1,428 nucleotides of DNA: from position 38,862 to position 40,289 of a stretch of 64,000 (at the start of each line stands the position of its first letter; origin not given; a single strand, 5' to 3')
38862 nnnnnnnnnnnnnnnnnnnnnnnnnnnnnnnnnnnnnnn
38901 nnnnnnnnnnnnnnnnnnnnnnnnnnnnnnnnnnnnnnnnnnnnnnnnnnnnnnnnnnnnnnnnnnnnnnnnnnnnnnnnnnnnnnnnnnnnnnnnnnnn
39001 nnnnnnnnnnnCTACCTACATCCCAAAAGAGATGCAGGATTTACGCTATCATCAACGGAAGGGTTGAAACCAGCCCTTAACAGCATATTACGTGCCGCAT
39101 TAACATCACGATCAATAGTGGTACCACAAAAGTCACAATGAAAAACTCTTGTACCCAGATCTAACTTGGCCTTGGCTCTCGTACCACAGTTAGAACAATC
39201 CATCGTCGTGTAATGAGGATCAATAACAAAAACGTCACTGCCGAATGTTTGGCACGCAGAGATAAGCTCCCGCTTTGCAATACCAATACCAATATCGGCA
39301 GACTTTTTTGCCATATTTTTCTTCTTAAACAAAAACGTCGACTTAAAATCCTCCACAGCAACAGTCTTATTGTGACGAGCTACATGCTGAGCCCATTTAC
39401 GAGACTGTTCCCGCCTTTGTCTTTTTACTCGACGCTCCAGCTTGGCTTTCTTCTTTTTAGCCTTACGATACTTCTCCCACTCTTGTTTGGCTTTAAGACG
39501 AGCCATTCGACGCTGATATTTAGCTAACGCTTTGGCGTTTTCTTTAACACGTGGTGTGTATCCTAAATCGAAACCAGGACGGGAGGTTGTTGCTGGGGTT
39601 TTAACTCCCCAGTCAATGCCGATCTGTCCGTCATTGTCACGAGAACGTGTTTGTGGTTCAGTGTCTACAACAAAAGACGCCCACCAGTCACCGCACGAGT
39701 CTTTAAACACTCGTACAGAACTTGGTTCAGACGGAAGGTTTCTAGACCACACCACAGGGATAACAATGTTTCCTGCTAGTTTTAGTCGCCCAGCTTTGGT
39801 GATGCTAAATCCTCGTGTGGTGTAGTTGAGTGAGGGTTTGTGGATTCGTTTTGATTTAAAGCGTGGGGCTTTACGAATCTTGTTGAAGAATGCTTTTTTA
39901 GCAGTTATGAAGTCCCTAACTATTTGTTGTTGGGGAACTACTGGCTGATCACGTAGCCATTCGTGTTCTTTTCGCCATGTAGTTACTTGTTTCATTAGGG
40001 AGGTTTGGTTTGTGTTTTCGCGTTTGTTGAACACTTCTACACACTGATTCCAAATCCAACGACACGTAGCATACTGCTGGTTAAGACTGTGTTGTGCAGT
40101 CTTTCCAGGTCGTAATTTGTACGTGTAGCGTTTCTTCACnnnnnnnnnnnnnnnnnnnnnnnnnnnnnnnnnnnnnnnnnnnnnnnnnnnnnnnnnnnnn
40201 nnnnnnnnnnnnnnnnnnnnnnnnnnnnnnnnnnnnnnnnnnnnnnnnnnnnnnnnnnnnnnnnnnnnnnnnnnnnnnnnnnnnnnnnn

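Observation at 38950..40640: IS200/IS605 element with intact TnpB but doubly disrupted TnpA, a candidate stand-alone RNA-guided nuclease locus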

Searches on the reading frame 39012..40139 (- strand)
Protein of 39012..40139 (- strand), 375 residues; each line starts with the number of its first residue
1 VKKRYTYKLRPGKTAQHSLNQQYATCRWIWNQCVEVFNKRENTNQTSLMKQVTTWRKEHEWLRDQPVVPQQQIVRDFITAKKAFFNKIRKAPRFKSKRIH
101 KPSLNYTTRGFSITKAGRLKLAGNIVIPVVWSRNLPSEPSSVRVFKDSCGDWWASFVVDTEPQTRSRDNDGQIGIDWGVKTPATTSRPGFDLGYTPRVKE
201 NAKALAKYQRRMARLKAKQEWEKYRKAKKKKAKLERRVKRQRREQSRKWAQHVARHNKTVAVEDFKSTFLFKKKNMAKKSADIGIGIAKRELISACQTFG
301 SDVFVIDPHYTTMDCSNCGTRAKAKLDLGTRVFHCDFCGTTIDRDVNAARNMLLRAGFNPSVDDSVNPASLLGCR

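Call 3: search_protein_families(library=pfam, proteins=[window:39012-40139:-], max_evalue=0.01)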
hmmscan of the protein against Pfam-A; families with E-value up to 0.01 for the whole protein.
window:39012-40139:- (375 aa): 3 families
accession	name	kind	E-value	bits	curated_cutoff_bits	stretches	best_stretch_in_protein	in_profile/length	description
PF07282.18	Cas12f1-like_TNB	-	1e-15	58.1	26.3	1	292-352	8-60/60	Cas12f1-like, TNB domain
PF01385.25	OrfB_IS605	-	2.2e-13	50.9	30.5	1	155-265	1-111/120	Probable transposase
PF12323.14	HTH_OrfB_IS605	-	3.7e-05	23.6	21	1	1-35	1-36/47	Helix-turn-helix domain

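Call 10: find_homologous_proteins(query=window:39015-40139:-)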
Query window:39015-40139:- (375 aa): 2628 proteins with E <= 0.001 among 4261 candidates; the best 120 are listed.
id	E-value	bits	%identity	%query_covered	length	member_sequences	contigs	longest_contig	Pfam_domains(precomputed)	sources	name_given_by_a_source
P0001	2.3e-242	822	94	100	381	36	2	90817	PF01385.26,PF07282.19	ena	-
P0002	3.0e-239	811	93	100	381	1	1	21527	PF01385.26,PF07282.19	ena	-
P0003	7.7e-239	810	93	100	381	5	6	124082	PF01385.26,PF07282.19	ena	-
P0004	2.0e-238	809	93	100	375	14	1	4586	PF12323.15,PF01385.26,PF07282.19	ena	-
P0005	1.1e-237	806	94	100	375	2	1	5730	PF12323.15,PF01385.26,PF07282.19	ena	-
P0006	5.2e-237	804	93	100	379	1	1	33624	PF01385.26,PF07282.19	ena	-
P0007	3.1e-231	785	89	100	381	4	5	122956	PF01385.26,PF07282.19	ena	-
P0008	2.1e-229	779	93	97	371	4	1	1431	PF01385.26,PF07282.19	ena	-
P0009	9.8e-210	714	82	100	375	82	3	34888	PF01385.26,PF07282.19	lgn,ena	-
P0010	2.7e-207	706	81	100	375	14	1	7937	PF01385.26,PF07282.19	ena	-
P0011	7.3e-207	705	81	100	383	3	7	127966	PF12323.15,PF01385.26,PF07282.19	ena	-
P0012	1.2e-202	691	80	100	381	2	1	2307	PF12323.15,PF01385.26,PF07282.19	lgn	-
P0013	3.3e-183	627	72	98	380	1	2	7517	PF12323.15,PF01385.26,PF07282.19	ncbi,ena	-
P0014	5.0e-163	561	64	99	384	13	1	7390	PF12323.15,PF01385.26,PF07282.19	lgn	-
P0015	5.7e-162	557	65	97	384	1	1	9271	PF12323.15,PF01385.26,PF07282.19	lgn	-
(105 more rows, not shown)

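Call 12: find_encoding_contigs(protein=P0001, flank=6000, max_places=4)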
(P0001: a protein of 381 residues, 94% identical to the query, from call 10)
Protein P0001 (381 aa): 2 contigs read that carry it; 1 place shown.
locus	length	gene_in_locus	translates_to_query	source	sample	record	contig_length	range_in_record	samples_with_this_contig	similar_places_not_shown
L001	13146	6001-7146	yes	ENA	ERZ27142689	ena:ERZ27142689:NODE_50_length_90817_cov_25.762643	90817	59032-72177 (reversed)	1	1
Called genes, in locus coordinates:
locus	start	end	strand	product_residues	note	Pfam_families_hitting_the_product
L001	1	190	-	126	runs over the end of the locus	-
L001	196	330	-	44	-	-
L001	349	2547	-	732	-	PF00521:DNA_topoisoIV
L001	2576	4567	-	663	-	PF02518:HATPase_c (weak), PF00204:DNA_gyraseB, PF01751:Toprim, PF00986:DNA_gyraseB_C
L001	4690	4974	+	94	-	PF11662:DUF3263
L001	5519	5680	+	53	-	-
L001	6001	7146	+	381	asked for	PF01385:OrfB_IS605, PF07282:Cas12f1-like_TNB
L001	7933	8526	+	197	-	PF10502:Peptidase_S26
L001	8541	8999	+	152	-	-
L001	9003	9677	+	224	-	-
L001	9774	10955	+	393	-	-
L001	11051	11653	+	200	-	PF12728:HTH_17 (weak), PF00239:Resolvase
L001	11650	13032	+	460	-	PF07282:Cas12f1-like_TNB (faint)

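Call 13: find_encoding_contigs(protein=P0003, flank=6000, max_places=6)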
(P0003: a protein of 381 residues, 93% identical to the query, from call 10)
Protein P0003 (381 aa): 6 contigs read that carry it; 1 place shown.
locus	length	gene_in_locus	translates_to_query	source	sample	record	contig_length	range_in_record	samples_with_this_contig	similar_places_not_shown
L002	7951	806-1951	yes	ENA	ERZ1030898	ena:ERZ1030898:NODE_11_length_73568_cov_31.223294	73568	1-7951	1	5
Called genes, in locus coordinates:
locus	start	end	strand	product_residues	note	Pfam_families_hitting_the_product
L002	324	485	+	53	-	-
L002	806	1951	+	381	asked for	PF01385:OrfB_IS605, PF07282:Cas12f1-like_TNB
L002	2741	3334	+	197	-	PF10502:Peptidase_S26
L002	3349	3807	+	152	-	-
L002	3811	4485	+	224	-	-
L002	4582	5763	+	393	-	-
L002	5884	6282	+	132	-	-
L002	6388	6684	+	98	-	-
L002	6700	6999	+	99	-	-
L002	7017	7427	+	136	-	-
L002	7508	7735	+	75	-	-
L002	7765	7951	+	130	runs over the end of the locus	-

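Call 18: find_related_loci(query=window:39015-40139:-, collection=genome_contigs, flank=3000)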
Query window:39015-40139:- (375 aa) in genome_contigs; peptide patterns used: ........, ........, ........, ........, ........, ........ (x = any residue, [..] = any of these).
120 stretches matched a pattern, but none encodes a relative of the query by tblastn (E <= 1e-3).

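Call 20: search_dna_similar(query=window:39015-40139:-, collection=plasmids, mode=protein, max_rows=15)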
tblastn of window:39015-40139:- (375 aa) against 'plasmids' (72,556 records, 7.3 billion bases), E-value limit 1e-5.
Records with a match: 2883; places in all: 4501; records where one place covers at least 80% of the query: 2600.
Best place of each record, by identity: <60% 2883.
By first word of the organism name: Klebsiella 1138; Escherichia 443; Bacillus 368; Salmonella 266; Streptomyces 56; Campylobacter 50; Clostridium 42; Xylella 25; Enterococcus 23; Pseudomonas 18; and 140 more.
By predicted mobility (MOB-suite, as given by PLSDB): conjugative 1713; non-mobilizable 945; mobilizable 225.
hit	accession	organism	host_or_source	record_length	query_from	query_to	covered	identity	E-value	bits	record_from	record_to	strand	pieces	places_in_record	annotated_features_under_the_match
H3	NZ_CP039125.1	Thermobispora bispora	cell culture,ZC4 compost from a compost ...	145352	4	372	98%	45.2%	4e-77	265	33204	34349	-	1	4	transposase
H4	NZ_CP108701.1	Streptomyces sp. NBC_01006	-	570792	4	373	99%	44.9%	1e-79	273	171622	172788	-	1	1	transposase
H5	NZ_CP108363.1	Streptomyces sp. NBC_01343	-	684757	4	373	99%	44.4%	3e-80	275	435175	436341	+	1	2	transposase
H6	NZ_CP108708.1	Streptomyces sp. NBC_01003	-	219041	4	370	98%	44.1%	5e-79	271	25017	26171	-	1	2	transposase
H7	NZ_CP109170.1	Streptomyces sp. NBC_01724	-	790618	4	370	98%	44.0%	5e-75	259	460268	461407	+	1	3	transposase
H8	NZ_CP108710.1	Streptomyces canus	-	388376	4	375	99%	43.3%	1e-69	244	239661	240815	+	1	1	transposase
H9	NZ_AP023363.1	Mycolicibacterium sp. TY81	-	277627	2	368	98%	43.7%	2e-76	264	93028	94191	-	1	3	transposase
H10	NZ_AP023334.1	Mycolicibacterium sp. TY66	-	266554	2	368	98%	43.5%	6e-64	270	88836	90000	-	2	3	none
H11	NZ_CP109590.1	Streptomyces sp. NBC_01361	-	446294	4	369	98%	43.6%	2e-73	255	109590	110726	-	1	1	transposase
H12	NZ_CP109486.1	Streptomyces sp. NBC_01445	-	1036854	4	370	98%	43.4%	1e-76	264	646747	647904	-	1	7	record has no annotation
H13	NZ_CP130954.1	Rhodococcus opacus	cell culture,Sod-podzolic soil ...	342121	4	372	98%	42.9%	7e-63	224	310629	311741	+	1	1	transposase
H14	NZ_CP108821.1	Streptomyces chartreusis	-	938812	4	370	98%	42.6%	1e-77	267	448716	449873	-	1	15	transposase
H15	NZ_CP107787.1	Streptomyces sp. NBC_00564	-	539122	4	372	98%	42.2%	1e-73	255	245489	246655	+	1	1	transposase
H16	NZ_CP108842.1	Streptomyces chartreusis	-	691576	4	370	98%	42.3%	2e-77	266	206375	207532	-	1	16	transposase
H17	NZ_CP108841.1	Streptomyces chartreusis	-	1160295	4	370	98%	42.3%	2e-76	263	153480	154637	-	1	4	none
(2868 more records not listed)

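Call 21: find_encoding_contigs(protein=P0007, flank=4000, max_places=5)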
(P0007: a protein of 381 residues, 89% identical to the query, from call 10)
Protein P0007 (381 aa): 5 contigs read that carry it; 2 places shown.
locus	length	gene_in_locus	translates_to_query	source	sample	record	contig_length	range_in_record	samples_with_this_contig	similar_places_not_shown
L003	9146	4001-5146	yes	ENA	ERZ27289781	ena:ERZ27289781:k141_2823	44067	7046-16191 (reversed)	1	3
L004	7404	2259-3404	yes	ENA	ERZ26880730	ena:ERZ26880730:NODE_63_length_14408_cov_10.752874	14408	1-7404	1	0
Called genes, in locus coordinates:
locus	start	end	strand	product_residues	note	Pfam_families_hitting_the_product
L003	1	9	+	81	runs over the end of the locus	-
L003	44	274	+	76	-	-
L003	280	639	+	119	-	-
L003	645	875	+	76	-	-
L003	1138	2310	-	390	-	PF14243:R2K_3 (weak), PF18299:R2K_2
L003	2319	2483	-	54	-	-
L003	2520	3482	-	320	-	PF01368:DHH, PF02272:DHHA1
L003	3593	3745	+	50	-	-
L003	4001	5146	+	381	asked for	PF01385:OrfB_IS605, PF07282:Cas12f1-like_TNB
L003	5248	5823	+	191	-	-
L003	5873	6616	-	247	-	-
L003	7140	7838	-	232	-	-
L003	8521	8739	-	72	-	-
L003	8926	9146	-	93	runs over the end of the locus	-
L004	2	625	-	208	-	?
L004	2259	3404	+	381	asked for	PF01385:OrfB_IS605, PF07282:Cas12f1-like_TNB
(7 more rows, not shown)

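Call 22: find_encoding_contigs(protein=P0009, flank=4000, max_places=5)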
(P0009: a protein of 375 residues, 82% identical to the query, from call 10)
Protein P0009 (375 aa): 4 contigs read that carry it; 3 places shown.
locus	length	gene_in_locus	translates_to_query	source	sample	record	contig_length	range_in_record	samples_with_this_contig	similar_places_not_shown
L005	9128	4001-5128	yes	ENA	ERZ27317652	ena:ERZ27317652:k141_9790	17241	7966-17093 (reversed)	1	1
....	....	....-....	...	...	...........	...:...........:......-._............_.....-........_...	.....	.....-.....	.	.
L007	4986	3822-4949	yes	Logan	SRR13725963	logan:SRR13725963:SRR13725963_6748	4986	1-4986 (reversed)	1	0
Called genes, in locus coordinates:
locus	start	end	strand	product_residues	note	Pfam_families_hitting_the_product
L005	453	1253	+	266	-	PF04203:Sortase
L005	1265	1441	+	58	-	-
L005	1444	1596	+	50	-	-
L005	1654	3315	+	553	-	-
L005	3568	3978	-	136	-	PF01797:Y1_Tnp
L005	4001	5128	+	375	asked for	PF01385:OrfB_IS605, PF07282:Cas12f1-like_TNB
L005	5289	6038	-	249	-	PF12706:Lactamase_B_2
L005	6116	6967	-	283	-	-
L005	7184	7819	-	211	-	-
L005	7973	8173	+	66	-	-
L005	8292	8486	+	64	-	-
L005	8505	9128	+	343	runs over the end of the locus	PF03457:HA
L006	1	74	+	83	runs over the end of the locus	-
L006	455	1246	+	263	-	PF04203:Sortase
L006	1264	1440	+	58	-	-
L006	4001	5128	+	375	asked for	PF01385:OrfB_IS605, PF07282:Cas12f1-like_TNB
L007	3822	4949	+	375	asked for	PF01385:OrfB_IS605, PF07282:Cas12f1-like_TNB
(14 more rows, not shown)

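Call 23: find_encoding_contigs(protein=P0011, flank=4000, max_places=7)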
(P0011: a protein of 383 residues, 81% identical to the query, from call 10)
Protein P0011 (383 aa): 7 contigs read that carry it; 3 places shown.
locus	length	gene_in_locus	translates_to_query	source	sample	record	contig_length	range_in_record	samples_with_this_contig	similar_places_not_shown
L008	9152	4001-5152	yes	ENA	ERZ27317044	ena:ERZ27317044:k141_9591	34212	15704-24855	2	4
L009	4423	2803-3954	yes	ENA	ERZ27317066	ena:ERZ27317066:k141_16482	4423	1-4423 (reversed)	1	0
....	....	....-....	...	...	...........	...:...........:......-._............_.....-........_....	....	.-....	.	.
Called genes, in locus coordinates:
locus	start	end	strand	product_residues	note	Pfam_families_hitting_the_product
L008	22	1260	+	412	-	-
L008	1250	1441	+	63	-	-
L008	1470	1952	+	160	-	-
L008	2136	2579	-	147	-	PF01797:Y1_Tnp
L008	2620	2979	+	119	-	-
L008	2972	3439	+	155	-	-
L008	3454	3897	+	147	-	-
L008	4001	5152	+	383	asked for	PF12323:HTH_OrfB_IS605 (weak), PF01385:OrfB_IS605, PF07282:Cas12f1-like_TNB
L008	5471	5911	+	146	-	-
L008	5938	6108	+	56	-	-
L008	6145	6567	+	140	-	-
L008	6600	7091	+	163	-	-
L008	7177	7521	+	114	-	-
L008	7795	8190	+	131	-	-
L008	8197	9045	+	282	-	-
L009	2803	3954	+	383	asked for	PF12323:HTH_OrfB_IS605 (weak), PF01385:OrfB_IS605, PF07282:Cas12f1-like_TNB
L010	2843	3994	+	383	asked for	PF12323:HTH_OrfB_IS605 (weak), PF01385:OrfB_IS605, PF07282:Cas12f1-like_TNB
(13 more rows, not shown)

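Call 37: find_related_loci(query=window:39015-40139:-, collection=viral_contigs, flank=3000)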
Query window:39015-40139:- (375 aa) in viral_contigs; peptide patterns used: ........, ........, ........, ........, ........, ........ (x = any residue, [..] = any of these).
342 stretches matched a pattern, but none encodes a relative of the query by tblastn (E <= 1e-3).

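Call 39: find_related_loci(query=A3, collection=metagenome_contigs, flank=2000)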
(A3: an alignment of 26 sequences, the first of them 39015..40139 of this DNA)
Query A3 (375 aa) in metagenome_contigs; peptide patterns used: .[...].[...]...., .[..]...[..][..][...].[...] (x = any residue, [..] = any of these).
599 stretches matched a pattern (row limit reached: there are more); 480 encode a relative of the query (tblastn E <= 1e-3); the best 80 are kept; 80 distinct loci.
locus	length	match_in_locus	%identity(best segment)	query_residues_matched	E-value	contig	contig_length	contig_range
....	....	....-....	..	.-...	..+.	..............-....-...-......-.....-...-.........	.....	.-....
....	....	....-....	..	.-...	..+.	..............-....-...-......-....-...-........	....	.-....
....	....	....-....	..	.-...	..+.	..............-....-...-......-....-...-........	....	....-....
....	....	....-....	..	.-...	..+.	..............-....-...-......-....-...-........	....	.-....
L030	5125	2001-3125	89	1-375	0e+0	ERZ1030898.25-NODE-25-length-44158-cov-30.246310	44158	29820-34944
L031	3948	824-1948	93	1-375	0e+0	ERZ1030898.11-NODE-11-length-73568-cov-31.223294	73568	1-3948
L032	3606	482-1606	80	1-375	0e+0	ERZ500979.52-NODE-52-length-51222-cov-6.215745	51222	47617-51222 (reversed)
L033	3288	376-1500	81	1-375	0e+0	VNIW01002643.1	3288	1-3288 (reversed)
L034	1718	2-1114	81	5-375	0e+0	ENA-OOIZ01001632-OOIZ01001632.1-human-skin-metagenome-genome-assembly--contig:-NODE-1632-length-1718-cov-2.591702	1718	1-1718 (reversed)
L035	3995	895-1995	72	1-367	4e-180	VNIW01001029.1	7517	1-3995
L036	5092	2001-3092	63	1-364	4e-159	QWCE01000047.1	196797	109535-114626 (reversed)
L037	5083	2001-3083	64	1-361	2e-159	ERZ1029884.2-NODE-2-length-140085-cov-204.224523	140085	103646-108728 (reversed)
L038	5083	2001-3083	65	1-361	5e-158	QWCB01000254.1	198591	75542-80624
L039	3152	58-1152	64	1-364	1e-156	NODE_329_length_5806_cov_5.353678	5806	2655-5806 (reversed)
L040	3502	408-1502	64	1-364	5e-156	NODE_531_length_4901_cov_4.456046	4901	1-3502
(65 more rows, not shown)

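Call 40: search_solved_structures(query=window:39015-40139:-, max_evalue=0.001, show_alignments=1)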
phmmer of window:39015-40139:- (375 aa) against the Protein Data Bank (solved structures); distinct sequences matched with E-value up to 0.001: 16.
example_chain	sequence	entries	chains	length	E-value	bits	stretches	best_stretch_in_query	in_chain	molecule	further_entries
9yyg_A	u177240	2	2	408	2.7e-22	82.6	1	54-367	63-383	AI-designed RNA-guided nuclease | AI-generated RNA-guided nuclease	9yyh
8bf8_A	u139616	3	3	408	1.5e-21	80.2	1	3-367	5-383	RNA-guided DNA endonuclease TnpB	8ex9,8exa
8h1j_A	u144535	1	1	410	1.5e-21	80.2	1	3-367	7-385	RNA-guided DNA endonuclease TnpB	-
9j09_A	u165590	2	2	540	3.2e-12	49.5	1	149-354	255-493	Transposase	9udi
8iaz_A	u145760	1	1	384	6.6e-12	48.5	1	152-352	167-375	Transposase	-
9jfo_A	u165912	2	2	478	3e-10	43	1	219-354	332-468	LaTranC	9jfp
8j1j_A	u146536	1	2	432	4.3e-10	42.5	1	143-354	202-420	Transposase IS605 OrfB C-terminal domain-containing protein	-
8j12_A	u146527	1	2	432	6.2e-10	42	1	142-354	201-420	Transposase IS605 OrfB C-terminal domain-containing protein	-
8j3r_A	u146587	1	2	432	9.4e-10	41.4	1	140-354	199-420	Transposase IS605 OrfB C-terminal domain-containing protein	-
9jfq_A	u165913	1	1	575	9.5e-10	41.4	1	219-355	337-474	LaTranC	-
7wju_A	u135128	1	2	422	7.1e-09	38.5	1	143-354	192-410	OrfB_Zn_ribbon domain-containing protein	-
8dzj_A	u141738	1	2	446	8.4e-09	38.3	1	143-354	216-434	OrfB_Zn_ribbon domain-containing protein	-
9b0l_P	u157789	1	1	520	1.2e-08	37.7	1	215-360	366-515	TnpB-like protein L79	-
23vw_A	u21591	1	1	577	1.4e-07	34.2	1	231-354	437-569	CRISPR-associated DNA-binding protein Cas12m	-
8hr5_A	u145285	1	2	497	2.4e-06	30.2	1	172-355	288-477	Transposase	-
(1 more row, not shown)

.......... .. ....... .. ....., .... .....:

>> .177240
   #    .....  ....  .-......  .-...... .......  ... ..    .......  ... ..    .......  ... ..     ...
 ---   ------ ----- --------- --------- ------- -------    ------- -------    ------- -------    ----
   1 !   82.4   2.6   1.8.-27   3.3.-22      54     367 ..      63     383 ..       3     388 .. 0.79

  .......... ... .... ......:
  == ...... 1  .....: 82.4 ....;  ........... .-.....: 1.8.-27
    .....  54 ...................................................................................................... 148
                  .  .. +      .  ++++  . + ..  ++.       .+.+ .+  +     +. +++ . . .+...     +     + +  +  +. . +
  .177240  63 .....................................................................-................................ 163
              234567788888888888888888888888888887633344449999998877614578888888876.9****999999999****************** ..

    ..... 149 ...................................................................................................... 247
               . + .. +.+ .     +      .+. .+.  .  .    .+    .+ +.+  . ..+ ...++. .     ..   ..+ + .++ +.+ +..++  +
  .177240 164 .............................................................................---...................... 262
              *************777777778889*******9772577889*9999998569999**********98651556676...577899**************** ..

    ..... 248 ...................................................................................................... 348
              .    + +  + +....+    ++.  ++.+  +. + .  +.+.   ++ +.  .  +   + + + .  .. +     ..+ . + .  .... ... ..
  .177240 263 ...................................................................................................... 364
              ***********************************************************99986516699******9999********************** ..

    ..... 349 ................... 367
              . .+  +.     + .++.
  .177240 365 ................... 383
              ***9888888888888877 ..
